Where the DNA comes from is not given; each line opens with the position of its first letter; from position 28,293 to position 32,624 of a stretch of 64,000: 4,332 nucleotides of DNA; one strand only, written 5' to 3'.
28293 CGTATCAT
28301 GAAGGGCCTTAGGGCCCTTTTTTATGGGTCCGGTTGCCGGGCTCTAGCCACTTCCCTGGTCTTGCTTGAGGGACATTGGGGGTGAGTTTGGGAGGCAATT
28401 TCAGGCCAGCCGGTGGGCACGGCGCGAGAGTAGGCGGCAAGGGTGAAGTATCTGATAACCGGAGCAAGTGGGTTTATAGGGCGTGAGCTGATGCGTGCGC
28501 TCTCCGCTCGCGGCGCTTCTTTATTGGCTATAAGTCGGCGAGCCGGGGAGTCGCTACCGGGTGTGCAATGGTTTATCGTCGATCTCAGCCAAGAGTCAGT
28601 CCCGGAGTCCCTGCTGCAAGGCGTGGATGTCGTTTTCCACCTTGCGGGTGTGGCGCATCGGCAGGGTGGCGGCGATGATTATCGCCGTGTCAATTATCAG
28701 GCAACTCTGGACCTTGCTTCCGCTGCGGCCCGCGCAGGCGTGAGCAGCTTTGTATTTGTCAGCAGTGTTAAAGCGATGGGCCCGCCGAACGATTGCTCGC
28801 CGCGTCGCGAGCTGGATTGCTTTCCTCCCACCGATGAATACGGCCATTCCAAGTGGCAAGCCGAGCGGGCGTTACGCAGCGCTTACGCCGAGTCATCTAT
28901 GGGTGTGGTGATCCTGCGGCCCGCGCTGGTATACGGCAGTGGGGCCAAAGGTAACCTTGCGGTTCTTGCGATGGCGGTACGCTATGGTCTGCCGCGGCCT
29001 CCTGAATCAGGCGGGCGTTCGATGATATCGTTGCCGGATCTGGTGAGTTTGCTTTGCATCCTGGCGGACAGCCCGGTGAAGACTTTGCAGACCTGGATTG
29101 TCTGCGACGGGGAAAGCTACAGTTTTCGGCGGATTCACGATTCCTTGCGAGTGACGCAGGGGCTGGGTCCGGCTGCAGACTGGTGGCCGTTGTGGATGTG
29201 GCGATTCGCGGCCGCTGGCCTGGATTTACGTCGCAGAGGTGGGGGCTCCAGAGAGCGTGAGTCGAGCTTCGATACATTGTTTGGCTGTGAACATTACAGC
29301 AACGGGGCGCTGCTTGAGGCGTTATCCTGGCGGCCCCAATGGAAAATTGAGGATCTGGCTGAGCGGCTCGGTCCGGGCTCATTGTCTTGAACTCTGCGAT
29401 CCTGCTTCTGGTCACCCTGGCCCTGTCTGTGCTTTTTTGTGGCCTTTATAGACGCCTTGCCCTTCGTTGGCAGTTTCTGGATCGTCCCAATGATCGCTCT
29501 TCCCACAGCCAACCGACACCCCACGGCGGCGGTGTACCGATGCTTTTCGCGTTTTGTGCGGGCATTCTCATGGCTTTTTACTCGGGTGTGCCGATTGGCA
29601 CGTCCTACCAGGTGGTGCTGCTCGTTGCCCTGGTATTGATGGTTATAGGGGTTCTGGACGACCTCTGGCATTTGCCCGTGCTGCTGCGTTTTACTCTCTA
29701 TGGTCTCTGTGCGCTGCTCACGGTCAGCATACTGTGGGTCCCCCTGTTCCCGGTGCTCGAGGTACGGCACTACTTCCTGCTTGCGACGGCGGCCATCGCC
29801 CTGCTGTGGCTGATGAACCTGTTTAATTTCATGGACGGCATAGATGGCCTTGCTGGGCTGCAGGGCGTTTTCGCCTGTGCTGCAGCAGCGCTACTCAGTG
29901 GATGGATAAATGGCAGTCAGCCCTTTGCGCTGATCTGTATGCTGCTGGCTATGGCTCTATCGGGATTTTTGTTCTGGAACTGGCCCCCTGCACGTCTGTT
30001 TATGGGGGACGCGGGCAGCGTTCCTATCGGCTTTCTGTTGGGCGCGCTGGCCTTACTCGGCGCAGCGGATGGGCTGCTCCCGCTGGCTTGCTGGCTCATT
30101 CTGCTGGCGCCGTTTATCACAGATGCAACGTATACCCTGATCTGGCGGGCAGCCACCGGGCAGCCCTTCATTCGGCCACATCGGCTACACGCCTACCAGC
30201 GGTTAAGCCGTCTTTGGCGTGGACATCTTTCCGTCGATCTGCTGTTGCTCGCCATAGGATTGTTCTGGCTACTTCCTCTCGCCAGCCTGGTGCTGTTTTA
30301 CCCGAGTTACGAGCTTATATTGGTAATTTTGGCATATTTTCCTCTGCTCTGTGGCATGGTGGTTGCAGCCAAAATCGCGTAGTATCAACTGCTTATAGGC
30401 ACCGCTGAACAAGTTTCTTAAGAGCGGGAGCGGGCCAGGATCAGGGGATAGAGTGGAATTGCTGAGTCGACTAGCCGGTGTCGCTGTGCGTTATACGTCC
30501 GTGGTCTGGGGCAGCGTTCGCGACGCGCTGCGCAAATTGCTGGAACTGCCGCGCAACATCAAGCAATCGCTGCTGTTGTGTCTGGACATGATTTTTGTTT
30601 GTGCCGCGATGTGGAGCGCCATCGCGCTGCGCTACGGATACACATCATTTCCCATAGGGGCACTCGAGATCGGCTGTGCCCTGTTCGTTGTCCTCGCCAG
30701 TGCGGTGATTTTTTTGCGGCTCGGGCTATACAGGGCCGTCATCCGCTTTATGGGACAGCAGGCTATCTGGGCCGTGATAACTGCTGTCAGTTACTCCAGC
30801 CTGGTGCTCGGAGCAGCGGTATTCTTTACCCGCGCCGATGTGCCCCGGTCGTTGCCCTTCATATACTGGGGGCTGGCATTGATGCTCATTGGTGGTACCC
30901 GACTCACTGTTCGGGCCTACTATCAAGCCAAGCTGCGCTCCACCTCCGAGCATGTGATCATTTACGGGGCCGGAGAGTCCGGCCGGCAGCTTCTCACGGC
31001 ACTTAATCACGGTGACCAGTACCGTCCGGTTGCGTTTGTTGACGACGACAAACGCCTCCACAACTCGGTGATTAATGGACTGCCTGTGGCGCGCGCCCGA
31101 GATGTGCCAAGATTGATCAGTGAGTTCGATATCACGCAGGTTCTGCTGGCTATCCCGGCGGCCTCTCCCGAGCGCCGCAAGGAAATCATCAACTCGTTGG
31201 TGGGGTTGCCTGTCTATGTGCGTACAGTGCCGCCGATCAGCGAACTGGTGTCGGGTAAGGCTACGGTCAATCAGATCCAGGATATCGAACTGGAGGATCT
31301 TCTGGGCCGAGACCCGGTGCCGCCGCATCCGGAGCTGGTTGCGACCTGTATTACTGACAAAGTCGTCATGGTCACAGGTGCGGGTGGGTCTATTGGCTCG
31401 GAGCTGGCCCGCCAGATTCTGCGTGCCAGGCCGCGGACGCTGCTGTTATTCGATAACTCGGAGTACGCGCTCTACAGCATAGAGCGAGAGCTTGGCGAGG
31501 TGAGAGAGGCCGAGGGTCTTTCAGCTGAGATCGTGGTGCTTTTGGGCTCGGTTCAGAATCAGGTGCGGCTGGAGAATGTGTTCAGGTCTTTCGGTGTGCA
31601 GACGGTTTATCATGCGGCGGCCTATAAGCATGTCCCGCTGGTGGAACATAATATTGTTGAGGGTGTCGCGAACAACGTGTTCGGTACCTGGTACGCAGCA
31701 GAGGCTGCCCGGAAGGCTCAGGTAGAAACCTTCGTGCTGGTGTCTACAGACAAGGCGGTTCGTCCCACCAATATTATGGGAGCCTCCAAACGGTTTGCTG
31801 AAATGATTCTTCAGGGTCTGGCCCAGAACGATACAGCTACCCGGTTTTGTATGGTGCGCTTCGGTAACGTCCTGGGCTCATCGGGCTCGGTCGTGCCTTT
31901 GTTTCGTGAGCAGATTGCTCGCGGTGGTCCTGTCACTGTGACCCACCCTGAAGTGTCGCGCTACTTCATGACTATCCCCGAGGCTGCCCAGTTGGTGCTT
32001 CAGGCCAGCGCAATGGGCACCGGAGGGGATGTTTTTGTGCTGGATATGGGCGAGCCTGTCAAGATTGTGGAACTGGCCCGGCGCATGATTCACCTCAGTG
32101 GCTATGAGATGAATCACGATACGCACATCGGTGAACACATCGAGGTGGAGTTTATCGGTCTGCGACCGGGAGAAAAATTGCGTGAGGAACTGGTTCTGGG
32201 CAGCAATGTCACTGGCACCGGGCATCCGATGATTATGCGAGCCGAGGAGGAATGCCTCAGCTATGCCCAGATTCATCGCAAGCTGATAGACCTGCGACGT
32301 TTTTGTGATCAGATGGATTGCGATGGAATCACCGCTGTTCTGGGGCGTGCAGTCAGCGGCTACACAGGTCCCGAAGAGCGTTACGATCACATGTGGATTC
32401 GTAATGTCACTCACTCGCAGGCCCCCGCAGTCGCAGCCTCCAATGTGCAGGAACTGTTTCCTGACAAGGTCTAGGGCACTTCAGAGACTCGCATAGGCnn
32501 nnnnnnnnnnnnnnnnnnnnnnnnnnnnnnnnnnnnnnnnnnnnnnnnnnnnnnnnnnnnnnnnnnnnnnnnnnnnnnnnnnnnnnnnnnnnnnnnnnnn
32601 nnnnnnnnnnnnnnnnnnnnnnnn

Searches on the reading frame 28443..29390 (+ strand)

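Call 13: search_protein_families(library=ncbifam, proteins=[window:28443-29390:+], max_evalue=0.00001)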
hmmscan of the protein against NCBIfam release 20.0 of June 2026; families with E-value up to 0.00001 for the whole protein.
window:28443-29390:+ (315 aa): 20 families
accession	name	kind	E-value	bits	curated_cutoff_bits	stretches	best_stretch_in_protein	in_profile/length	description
TIGR03466.1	HpnA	hypoth_equivalog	5.4e-20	71.5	367.65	1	1-164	1-171/327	hopanoid-associated sugar epimerase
NF042422.1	oxyalk_red_OleD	equivalog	4.4e-18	65.7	580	1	1-181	1-186/329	2-alkyl-3-oxoalkanoate reductase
NF042423.1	oxyalk_red_Shew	equivalog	4.2e-15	55.6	580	1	2-167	10-178/331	2-alkyl-3-oxoalkanoate reductase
TIGR01746.1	Thioester-redct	subfamily_domain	3.1e-14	53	213.35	1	55-173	83-205/371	thioester reductase domain-containing protein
TIGR01179.1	galE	equivalog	1.1e-13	50.8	262.3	1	3-172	2-185/332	UDP-glucose 4-epimerase GalE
NF047837.1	UDPAcbARedWbcJ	equivalog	1.6e-12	47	500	1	1-172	1-142/372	UDP-2-acetamido-2,6-beta-L-arabino-hexul-4-ose reductase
NF052578.1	StrlDmthSdmBMthl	equivalog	2.2e-12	47.3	600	1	1-165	1-171/328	sterol demethylase protein SdmB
TIGR01214.1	rmlD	equivalog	6.3e-12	45.2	224.05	1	3-172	2-159/285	dTDP-4-dehydrorhamnose reductase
NF004520.0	PRK05865.1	equivalog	7.2e-11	40.7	1509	1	1-168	1-133/854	sugar epimerase family protein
TIGR04180.1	EDH_00030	hypoth_equivalog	1.6e-10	40.5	475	1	4-166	2-178/297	NAD-dependent 4,6-dehydratase LegB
TIGR01777.1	yfcH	hypoth_equivalog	7e-10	39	207.35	1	4-207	2-210/292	TIGR01777 family oxidoreductase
NF005539.0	PRK07201.1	equivalog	8e-10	38.1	549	1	1-171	1-185/657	SDR family oxidoreductase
TIGR02197.1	heptose_epim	equivalog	3.4e-09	36.3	274.6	1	4-167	2-174/316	ADP-glyceromanno-heptose 6-epimerase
NF043036.1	ErythonDh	equivalog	2.8e-08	33.3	325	1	1-141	1-157/321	D-erythronate dehydrogenase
NF041293.1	G6PDh_Azf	equivalog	5.1e-08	32.6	400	1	4-115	6-122/252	NAD-dependent glucose-6-phosphate dehydrogenase Azf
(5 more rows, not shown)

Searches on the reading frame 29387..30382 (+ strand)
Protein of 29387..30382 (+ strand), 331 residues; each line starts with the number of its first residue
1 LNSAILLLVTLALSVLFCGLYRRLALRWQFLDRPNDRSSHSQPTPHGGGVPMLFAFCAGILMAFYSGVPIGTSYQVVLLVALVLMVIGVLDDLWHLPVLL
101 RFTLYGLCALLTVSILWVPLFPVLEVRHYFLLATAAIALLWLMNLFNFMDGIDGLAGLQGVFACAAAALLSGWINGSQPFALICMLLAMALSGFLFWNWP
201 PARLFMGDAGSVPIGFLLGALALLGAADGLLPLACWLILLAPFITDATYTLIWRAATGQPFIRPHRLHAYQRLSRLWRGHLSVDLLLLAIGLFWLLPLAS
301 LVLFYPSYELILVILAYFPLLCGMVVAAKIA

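Call 13: search_protein_families(library=ncbifam, proteins=[window:29387-30382:+], max_evalue=0.00001)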
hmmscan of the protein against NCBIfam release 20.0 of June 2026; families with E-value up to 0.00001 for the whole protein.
window:29387-30382:+ (331 aa): 3 families
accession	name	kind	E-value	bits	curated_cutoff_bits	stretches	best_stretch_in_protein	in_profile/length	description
TIGR02380.1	ECA_wecA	exception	1.8e-23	83.2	326.05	1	7-276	4-283/346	UDP-N-acetylglucosamine--undecaprenyl-phosphate N-acetylglucosaminephosphotransferase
NF053644.1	MraY_archaea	equivalog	3.7e-16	59.4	450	1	129-224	180-274/340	pseudomurein biosynthesis MraY family phospho-N-acetylmuramoyl-pentapeptide-transferase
TIGR00445.1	mraY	equivalog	2.5e-11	43.6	192.05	1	41-231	32-251/321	phospho-N-acetylmuramoyl-pentapeptide-transferase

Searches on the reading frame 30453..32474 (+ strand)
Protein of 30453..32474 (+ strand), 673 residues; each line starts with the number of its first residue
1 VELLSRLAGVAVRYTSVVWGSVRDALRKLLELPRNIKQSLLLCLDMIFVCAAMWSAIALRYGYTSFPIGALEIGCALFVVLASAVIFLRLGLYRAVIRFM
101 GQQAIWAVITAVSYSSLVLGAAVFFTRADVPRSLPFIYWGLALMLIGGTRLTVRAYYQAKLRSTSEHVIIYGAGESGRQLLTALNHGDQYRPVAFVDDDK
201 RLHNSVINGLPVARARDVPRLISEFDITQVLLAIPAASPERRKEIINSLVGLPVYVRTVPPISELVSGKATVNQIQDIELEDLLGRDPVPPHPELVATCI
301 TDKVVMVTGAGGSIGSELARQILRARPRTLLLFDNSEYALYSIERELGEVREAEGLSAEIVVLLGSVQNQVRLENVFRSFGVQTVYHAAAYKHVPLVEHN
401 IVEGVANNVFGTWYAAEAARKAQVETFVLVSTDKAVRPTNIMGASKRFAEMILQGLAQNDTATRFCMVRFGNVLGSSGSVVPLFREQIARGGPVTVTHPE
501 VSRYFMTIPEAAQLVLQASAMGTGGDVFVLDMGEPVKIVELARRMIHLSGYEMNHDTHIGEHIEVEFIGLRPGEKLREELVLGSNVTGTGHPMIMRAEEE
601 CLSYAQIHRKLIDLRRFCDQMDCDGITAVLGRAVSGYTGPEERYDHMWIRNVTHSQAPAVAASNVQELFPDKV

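Call 12: search_protein_families(library=ncbifam, proteins=[window:30453-32474:+], max_evalue=0.00001)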
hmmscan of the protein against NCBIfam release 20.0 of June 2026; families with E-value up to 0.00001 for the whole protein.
window:30453-32474:+ (673 aa): 15 families
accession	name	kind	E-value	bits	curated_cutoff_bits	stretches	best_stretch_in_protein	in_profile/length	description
TIGR03589.1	PseB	equivalog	8.5e-48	162.9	407.75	1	301-583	3-264/324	UDP-N-acetylglucosamine 4,6-dehydratase (inverting)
TIGR04130.1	FnlA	equivalog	1.8e-40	138.9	730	1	301-581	3-265/337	UDP-N-acetylglucosamine 4,6-dehydratase/5-epimerase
TIGR03025.1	EPS_sugtrans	subfamily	6.8e-24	84.9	295.55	1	44-281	2-243/445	exopolysaccharide biosynthesis polyprenyl glycosylphosphotransferase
TIGR03023.1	WcaJ_sugtrans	equivalog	1.6e-19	70.6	410.75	1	43-280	1-247/453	undecaprenyl-phosphate glucose phosphotransferase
TIGR03022.1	WbaP_sugtrans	subfamily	1.4e-14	54.2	403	1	41-273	1-236/456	undecaprenyl-phosphate galactose phosphotransferase WbaP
TIGR01179.1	galE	equivalog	4.8e-14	51.9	262.3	1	305-477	2-180/332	UDP-glucose 4-epimerase GalE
NF007956.0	PRK10675.1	subfamily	2.2e-10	40.2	394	1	305-432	3-124/338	UDP-glucose 4-epimerase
TIGR01181.1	dTDP_gluc_dehyt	equivalog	2.7e-10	39.8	365.1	1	305-434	2-127/321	dTDP-glucose 4,6-dehydratase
TIGR04180.1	EDH_00030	hypoth_equivalog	2.8e-09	36.5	475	1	305-434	1-123/297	NAD-dependent 4,6-dehydratase LegB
TIGR03570.1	NeuD_NnaD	subfamily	3.1e-09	36.7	160.8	1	168-250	2-80/202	NeuD/PglB/VioB family sugar acetyltransferase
TIGR03466.1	HpnA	hypoth_equivalog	1.8e-08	33.6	367.65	1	304-435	2-116/327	hopanoid-associated sugar epimerase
NF045894.1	PKS_plus_SDR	equivalog_domain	1.6e-07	29.3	1740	1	302-463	1157-1322/1515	type I polyketide synthase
NF004526.0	PRK05872.1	subfamily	4e-06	26.2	276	1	300-354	8-61/297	short-chain dehydrogenase/reductase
TIGR01214.1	rmlD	equivalog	8.5e-06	25.1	224.05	0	305-433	2-101/285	dTDP-4-dehydrorhamnose reductase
TIGR03013.1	EpsB_2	subfamily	8.8e-06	25.1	393.35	0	45-234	3-193/443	TIGR03013 family XrtA/PEP-CTERM system glycosyltransferase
